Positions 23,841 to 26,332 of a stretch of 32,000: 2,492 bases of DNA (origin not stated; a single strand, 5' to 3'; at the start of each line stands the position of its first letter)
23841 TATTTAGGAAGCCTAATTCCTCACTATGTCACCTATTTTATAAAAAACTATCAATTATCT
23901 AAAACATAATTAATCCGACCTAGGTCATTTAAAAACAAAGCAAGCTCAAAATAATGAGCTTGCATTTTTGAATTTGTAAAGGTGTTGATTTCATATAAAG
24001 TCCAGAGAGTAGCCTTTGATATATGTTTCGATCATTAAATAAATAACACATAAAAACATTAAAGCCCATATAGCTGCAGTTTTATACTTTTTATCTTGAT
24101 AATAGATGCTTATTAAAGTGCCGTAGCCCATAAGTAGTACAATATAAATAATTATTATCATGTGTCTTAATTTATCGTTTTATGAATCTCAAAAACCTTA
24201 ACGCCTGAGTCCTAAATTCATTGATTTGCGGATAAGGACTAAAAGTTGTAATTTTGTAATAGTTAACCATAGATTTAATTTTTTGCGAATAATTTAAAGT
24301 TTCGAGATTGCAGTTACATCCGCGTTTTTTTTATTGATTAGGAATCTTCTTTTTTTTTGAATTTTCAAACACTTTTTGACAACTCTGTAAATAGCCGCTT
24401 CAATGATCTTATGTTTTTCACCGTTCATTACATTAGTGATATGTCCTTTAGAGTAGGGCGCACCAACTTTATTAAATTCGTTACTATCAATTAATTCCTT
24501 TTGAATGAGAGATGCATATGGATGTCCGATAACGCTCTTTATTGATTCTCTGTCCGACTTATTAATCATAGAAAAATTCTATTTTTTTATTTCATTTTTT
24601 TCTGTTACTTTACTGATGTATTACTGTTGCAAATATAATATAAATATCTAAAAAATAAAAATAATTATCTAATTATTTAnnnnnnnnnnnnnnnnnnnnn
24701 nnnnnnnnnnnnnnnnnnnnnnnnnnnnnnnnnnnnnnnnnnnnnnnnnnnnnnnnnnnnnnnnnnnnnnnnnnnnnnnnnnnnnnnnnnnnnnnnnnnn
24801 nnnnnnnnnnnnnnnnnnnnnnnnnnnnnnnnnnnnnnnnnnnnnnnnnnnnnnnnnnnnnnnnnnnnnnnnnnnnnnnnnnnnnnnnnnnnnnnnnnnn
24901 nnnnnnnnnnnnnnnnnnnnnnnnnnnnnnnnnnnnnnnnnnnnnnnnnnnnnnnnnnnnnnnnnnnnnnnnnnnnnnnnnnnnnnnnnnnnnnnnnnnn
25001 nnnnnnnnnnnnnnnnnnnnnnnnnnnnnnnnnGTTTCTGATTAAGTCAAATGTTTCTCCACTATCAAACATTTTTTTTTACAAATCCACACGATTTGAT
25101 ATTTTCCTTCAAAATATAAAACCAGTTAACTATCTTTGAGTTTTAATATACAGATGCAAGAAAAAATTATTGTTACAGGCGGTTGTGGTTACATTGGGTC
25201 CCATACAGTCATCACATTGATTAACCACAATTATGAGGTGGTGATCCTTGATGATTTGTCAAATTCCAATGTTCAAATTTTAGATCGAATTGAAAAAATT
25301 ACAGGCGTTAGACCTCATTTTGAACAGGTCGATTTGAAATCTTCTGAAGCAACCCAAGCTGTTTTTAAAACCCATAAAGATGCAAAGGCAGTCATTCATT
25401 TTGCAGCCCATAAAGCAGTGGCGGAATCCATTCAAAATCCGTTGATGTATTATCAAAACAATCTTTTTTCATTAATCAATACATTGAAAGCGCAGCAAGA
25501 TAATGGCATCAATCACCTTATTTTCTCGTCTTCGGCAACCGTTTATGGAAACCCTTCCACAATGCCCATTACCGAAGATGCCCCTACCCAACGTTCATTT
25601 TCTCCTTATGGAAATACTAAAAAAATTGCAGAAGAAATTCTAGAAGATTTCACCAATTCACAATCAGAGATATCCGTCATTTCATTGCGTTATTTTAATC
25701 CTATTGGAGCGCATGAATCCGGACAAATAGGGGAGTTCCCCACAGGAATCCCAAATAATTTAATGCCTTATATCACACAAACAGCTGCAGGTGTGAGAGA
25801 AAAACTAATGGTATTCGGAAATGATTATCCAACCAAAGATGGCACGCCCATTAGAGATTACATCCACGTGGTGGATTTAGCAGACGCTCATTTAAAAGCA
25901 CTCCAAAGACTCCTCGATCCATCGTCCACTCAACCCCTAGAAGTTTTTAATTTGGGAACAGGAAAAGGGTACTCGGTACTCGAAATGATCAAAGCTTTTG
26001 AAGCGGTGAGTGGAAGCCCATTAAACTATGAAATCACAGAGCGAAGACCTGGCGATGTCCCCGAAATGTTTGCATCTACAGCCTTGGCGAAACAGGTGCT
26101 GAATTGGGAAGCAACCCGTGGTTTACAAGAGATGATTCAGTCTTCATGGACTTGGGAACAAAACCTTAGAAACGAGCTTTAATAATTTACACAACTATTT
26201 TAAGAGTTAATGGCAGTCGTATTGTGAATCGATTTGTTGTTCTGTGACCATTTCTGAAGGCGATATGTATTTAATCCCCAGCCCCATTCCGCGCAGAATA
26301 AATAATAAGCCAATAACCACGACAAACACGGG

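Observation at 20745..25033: Two paralogous divergent switch modules 3.5 kb apart; the second is an orphan next to galE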

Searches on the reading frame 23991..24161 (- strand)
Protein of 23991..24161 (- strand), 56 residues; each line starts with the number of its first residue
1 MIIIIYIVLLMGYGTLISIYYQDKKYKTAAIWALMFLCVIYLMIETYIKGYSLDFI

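Call 7: search_protein_families(library=pfam, proteins=[window:23991-24161:-], max_evalue=0.1)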
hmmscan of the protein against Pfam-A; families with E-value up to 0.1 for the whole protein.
window:23991-24161:- (56 aa): 2 families
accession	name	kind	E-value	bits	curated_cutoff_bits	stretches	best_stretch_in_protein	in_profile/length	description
PF14150.11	YesK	-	0.069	13.8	25.2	1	2-51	4-54/81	YesK-like protein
PF19510.5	DUF6044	-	0.079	11.8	27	1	2-47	186-230/564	Protein of unknown function (DUF6044)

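Call 86: search_protein_families(library=padloc, proteins=[window:23991-24161:-], max_evalue=0.01)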
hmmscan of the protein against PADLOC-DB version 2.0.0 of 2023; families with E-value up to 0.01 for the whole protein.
window:23991-24161:- (56 aa): 0 families

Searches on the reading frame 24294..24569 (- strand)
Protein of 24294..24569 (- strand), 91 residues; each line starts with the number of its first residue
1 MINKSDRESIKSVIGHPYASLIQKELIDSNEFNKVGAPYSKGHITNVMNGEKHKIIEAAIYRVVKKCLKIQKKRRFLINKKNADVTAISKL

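Call 7: search_protein_families(library=pfam, proteins=[window:24294-24569:-], max_evalue=0.1)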
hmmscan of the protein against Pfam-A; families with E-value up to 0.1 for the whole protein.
window:24294-24569:- (91 aa): 0 families

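Call 8: search_protein_families(library=phrogs, proteins=[window:24294-24569:-], max_evalue=0.1)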
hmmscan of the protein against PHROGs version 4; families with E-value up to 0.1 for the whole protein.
window:24294-24569:- (91 aa): 2 families
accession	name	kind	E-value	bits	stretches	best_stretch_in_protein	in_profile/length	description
phrog_29574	-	unknown function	0.083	13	1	46-85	32-71/347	-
phrog_18320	-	unknown function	0.099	13.4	0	31-88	59-115/137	-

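Call 36: find_encoding_contigs(protein=window:24294-24569:-, flank=10000, max_places=10)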
Protein window:24294-24569:- (91 aa): 4 contigs read that carry it; 4 places shown.
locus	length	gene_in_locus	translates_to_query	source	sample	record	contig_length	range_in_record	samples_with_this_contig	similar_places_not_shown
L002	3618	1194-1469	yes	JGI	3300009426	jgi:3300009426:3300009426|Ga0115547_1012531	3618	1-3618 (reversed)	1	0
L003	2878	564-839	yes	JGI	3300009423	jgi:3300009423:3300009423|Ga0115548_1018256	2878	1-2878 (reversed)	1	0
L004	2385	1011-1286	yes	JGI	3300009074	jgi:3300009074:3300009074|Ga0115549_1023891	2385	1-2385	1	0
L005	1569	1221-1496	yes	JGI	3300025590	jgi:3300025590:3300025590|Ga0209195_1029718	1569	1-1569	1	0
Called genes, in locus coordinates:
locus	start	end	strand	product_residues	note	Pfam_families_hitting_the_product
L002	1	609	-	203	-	?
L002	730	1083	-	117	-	-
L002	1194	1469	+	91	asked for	-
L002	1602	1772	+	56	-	-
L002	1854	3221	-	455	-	PF13173:AAA_14, PF13635:DUF4143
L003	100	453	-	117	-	-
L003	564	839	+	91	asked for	-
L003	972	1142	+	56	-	-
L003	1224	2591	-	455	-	PF13173:AAA_14, PF13635:DUF4143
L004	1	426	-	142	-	?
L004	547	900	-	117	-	-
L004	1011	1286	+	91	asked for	-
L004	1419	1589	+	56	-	-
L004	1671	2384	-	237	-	?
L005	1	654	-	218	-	?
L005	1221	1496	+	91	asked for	-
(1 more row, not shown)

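Call 86: search_protein_families(library=padloc, proteins=[window:24294-24569:-], max_evalue=0.01)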
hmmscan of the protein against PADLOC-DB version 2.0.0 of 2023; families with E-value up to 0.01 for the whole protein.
window:24294-24569:- (91 aa): 1 family
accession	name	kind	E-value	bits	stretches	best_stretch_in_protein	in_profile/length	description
PDLC00667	Effector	-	0.0011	16.4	1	4-84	163-245/299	2TM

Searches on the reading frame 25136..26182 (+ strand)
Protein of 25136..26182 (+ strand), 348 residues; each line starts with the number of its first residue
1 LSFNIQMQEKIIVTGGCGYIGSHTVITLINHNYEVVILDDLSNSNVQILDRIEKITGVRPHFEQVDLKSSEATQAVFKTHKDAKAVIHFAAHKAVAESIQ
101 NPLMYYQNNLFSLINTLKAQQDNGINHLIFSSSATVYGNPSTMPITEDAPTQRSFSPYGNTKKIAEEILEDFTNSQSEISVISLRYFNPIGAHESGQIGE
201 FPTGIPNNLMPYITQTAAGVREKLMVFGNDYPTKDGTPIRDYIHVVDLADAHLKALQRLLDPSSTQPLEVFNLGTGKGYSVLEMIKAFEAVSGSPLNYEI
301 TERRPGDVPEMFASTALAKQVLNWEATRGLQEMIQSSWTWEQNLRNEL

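Call 7: search_protein_families(library=pfam, proteins=[window:25136-26182:+], max_evalue=0.1)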
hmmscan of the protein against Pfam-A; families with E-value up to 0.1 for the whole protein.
window:25136-26182:+ (348 aa): 10 families
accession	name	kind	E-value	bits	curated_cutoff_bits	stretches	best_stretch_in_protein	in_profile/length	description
PF16363.11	GDP_Man_Dehyd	-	6.2e-49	167.7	27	1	12-335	1-330/332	GDP-mannose 4,6 dehydratase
PF01370.27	Epimerase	-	1.6e-48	165.6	20.9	1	11-259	1-228/240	NAD dependent epimerase/dehydratase family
PF01073.25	3Beta_HSD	-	1e-16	61.2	22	1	12-170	1-158/280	3-beta hydroxysteroid dehydrogenase/isomerase family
PF02719.21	Polysacc_synt_2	-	1.8e-12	47.5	20.2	1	11-192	1-174/293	Polysaccharide biosynthesis protein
PF04321.23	RmlD_sub_bind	-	3.7e-08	33.2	27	1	10-171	2-138/287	RmlD substrate binding domain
PF00106.31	adh_short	-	4.6e-06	26.7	26.6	1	10-82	2-73/195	short chain dehydrogenase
PF13460.12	NAD_binding_10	-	3.5e-05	24.2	27.2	1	15-171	1-133/184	NAD(P)H-binding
PF07993.18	NAD_binding_4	-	5.8e-05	22.8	20.1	1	13-182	1-202/258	Male sterility protein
PF08659.16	KR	-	0.0001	22.7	22.6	1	11-95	3-90/180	KR domain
PF05368.20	NmrA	-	0.00091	19.3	27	1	8-132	2-106/298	NmrA-like family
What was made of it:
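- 25154..26182 (+): galE, the host gene that bounds the relic on the right in most lineages. It is not part of the module. Pfam Epimerase E 1.6e-48 (call 7).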

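Call 42: find_encoding_contigs(protein=window:25136-26182:+, flank=10000, max_places=10)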
Protein window:25136-26182:+ (348 aa): 24 contigs read that carry it; 10 places shown.
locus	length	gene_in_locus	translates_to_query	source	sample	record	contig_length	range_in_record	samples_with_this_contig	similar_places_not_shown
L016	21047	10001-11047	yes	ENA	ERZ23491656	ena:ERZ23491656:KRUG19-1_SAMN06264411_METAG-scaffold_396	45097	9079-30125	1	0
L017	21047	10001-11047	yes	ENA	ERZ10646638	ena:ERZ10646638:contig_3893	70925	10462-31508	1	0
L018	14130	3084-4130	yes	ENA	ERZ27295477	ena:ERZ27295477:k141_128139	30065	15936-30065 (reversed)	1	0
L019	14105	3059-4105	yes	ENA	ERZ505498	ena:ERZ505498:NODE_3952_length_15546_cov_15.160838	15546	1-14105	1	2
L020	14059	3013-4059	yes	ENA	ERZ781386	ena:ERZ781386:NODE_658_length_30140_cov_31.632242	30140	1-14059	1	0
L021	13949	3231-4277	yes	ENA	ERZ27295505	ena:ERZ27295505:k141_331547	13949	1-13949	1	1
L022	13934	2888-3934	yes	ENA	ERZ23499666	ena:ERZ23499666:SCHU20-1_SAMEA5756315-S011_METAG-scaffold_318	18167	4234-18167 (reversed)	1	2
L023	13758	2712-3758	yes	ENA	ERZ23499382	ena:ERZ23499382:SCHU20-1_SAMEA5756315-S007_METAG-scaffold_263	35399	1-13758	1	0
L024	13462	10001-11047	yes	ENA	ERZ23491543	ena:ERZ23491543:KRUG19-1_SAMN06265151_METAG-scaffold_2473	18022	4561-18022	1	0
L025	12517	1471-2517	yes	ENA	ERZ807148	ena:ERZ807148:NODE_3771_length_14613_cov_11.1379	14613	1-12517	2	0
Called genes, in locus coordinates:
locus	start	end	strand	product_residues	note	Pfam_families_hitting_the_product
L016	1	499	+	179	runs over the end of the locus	PF07659:DUF1599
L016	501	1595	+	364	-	PF07291:MauE, PF07681:DoxX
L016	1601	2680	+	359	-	PF19300:BPD_transp_1_N, PF00528:BPD_transp_1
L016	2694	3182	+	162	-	PF08534:Redoxin, PF13905:Thioredoxin_8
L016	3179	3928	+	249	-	PF00121:TIM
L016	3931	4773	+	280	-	PF06325:PrmA, PF05175:MTS, PF13489:Methyltransf_23, PF13649:Methyltransf_25 (weak), PF13847:Methyltransf_31 (weak)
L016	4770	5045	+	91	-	PF02617:ClpS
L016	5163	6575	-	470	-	PF00753:Lactamase_B, PF00581:Rhodanese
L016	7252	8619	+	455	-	PF13173:AAA_14, PF13635:DUF4143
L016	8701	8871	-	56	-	-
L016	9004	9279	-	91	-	-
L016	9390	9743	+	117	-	-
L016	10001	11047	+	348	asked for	PF00106:adh_short (weak), PF01370:Epimerase, PF02719:Polysacc_synt_2, PF04321:RmlD_sub_bind, PF01073:3Beta_HSD, PF16363:GDP_Man_Dehyd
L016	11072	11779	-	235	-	PF02683:DsbD_TM (weak), PF13386:DsbD_2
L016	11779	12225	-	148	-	PF05751:FixH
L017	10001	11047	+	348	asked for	PF00106:adh_short (weak), PF01370:Epimerase, PF02719:Polysacc_synt_2, PF04321:RmlD_sub_bind, PF01073:3Beta_HSD, PF16363:GDP_Man_Dehyd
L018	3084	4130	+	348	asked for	PF00106:adh_short (weak), PF01370:Epimerase, PF02719:Polysacc_synt_2, PF04321:RmlD_sub_bind, PF01073:3Beta_HSD, PF16363:GDP_Man_Dehyd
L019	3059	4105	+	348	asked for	PF00106:adh_short (weak), PF01370:Epimerase, PF02719:Polysacc_synt_2, PF04321:RmlD_sub_bind, PF01073:3Beta_HSD, PF16363:GDP_Man_Dehyd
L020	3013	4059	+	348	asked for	PF00106:adh_short (weak), PF01370:Epimerase, PF02719:Polysacc_synt_2, PF04321:RmlD_sub_bind, PF01073:3Beta_HSD, PF16363:GDP_Man_Dehyd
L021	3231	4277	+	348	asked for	PF00106:adh_short (weak), PF01370:Epimerase, PF02719:Polysacc_synt_2, PF04321:RmlD_sub_bind, PF01073:3Beta_HSD, PF16363:GDP_Man_Dehyd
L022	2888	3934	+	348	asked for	PF00106:adh_short (weak), PF01370:Epimerase, PF02719:Polysacc_synt_2, PF04321:RmlD_sub_bind, PF01073:3Beta_HSD, PF16363:GDP_Man_Dehyd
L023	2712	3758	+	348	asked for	PF00106:adh_short (weak), PF01370:Epimerase, PF02719:Polysacc_synt_2, PF04321:RmlD_sub_bind, PF01073:3Beta_HSD, PF16363:GDP_Man_Dehyd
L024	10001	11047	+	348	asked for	PF00106:adh_short (weak), PF01370:Epimerase, PF02719:Polysacc_synt_2, PF04321:RmlD_sub_bind, PF01073:3Beta_HSD, PF16363:GDP_Man_Dehyd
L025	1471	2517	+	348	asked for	PF00106:adh_short (weak), PF01370:Epimerase, PF02719:Polysacc_synt_2, PF04321:RmlD_sub_bind, PF01073:3Beta_HSD, PF16363:GDP_Man_Dehyd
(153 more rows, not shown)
